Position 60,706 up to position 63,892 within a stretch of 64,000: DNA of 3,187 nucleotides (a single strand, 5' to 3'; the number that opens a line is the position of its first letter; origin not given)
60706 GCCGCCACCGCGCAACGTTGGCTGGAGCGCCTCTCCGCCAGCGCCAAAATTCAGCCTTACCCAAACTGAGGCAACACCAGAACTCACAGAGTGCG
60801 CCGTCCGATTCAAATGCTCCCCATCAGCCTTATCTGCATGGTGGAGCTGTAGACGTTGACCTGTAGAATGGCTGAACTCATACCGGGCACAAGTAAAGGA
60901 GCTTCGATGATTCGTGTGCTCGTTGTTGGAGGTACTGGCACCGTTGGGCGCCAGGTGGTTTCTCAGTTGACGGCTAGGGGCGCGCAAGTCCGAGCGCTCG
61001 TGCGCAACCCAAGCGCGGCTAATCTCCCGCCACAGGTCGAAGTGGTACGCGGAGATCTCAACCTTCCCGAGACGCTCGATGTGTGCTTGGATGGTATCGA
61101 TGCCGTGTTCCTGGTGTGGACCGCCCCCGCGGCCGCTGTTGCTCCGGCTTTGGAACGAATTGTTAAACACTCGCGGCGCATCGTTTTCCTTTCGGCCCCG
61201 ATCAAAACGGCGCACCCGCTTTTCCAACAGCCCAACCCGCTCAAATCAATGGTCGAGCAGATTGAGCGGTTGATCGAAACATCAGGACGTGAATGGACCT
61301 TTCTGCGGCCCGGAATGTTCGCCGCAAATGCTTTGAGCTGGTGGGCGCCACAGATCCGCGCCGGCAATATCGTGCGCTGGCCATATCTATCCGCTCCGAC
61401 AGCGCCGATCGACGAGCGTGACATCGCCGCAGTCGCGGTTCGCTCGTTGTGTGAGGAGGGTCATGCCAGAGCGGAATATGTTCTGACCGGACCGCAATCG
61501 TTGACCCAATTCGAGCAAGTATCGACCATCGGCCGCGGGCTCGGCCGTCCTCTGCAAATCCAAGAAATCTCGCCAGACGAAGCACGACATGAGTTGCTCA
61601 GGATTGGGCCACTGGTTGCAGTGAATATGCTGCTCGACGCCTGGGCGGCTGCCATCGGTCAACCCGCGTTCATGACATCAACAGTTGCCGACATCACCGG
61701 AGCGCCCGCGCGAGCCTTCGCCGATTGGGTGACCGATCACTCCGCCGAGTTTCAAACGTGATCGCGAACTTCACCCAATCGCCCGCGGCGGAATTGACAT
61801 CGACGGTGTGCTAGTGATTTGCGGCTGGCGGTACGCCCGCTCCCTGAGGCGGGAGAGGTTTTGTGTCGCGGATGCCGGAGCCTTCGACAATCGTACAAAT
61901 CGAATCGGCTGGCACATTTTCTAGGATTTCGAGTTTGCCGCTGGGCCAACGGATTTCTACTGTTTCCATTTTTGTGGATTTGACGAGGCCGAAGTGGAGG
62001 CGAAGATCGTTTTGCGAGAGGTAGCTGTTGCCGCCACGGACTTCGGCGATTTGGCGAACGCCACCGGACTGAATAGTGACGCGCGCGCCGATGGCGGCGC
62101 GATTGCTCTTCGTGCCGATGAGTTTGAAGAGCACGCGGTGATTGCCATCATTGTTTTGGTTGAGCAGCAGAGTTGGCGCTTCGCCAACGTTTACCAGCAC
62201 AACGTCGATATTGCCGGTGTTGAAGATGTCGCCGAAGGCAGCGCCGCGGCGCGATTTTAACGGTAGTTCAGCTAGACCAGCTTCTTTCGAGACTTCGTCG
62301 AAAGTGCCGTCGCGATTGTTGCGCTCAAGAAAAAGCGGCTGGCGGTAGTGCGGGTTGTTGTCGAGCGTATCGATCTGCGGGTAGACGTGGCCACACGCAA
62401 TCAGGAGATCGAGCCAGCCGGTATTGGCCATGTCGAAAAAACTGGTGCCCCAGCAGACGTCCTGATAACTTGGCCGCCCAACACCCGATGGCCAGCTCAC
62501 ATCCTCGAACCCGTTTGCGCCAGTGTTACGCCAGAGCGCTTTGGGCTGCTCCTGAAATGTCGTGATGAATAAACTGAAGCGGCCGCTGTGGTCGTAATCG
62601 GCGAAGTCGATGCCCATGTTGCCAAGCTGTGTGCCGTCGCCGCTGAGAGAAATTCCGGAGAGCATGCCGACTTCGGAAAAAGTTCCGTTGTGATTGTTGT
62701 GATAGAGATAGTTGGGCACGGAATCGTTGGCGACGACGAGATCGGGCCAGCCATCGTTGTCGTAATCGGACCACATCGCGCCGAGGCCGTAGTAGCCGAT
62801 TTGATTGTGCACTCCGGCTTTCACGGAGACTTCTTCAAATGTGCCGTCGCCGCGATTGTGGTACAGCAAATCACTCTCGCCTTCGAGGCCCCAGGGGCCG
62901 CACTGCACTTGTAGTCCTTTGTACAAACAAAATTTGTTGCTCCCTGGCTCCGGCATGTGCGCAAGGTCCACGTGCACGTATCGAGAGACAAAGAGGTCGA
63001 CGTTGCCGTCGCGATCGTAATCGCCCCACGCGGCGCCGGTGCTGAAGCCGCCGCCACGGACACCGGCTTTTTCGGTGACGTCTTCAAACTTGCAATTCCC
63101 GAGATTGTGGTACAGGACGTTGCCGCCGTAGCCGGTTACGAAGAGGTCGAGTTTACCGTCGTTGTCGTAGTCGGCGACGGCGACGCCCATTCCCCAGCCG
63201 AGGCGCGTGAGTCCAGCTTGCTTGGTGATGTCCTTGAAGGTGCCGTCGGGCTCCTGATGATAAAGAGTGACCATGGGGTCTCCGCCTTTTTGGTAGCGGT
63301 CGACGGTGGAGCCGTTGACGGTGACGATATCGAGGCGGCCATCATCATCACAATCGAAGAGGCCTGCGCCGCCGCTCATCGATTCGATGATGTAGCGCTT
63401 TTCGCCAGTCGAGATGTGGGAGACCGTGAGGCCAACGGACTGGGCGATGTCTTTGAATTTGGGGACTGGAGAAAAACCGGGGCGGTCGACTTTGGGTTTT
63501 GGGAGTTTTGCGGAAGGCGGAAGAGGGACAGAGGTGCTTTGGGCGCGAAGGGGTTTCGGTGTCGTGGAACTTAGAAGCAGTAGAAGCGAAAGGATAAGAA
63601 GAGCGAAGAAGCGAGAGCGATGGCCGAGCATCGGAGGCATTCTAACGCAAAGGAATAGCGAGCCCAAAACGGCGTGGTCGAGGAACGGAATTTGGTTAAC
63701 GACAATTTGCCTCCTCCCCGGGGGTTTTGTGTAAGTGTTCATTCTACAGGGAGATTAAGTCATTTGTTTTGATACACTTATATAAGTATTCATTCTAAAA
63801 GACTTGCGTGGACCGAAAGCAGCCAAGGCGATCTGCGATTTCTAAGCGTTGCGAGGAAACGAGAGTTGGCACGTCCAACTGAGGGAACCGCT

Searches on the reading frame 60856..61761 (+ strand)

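Call 70: search_protein_families(library=pfam, proteins=[window:60856-61761:+])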
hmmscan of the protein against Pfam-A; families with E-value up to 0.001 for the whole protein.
window:60856-61761:+ (301 aa): 3 families
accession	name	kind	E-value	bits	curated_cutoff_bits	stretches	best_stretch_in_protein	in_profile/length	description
PF13460.12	NAD_binding_10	-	2.2e-20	73.7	27.2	1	25-197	1-180/184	NAD(P)H-binding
PF05368.20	NmrA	-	9.1e-18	65.3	27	1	20-243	4-247/298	NmrA-like family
PF01370.27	Epimerase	-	2.1e-07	31.1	20.9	1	21-93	1-75/240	NAD dependent epimerase/dehydratase family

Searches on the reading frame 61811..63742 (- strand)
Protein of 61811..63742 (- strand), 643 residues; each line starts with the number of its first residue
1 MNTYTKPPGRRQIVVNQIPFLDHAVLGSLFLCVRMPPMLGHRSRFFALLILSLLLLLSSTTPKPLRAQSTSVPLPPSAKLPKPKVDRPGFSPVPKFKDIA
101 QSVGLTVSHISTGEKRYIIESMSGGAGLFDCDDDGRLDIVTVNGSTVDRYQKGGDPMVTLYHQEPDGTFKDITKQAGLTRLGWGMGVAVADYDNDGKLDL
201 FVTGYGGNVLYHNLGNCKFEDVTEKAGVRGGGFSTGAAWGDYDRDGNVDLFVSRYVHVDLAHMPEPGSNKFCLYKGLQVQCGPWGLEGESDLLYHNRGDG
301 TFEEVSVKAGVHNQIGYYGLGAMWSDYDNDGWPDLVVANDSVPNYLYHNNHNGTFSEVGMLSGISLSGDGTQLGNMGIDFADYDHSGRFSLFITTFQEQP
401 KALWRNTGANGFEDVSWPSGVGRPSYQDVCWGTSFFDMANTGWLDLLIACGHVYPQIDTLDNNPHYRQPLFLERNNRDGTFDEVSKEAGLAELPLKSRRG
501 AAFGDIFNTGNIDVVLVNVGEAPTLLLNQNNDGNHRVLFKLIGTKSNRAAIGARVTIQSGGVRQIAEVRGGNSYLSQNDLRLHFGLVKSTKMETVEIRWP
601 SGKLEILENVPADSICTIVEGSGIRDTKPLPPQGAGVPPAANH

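Call 70: search_protein_families(library=pfam, proteins=[window:61811-63742:-])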
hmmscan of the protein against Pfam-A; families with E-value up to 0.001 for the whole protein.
window:61811-63742:- (643 aa): 3 families
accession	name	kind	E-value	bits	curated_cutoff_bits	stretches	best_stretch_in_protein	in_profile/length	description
PF13517.12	FG-GAP_3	-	1.9e-39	134.5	26.9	4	130-202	1-61/61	FG-GAP-like repeat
PF07593.17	UnbV_ASPIC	-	1.7e-22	79.5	23.4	1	550-616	1-67/68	ASPIC and UnbV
PF01839.29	FG-GAP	-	1.7e-07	31.4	22.1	0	184-207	2-25/37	FG-GAP repeat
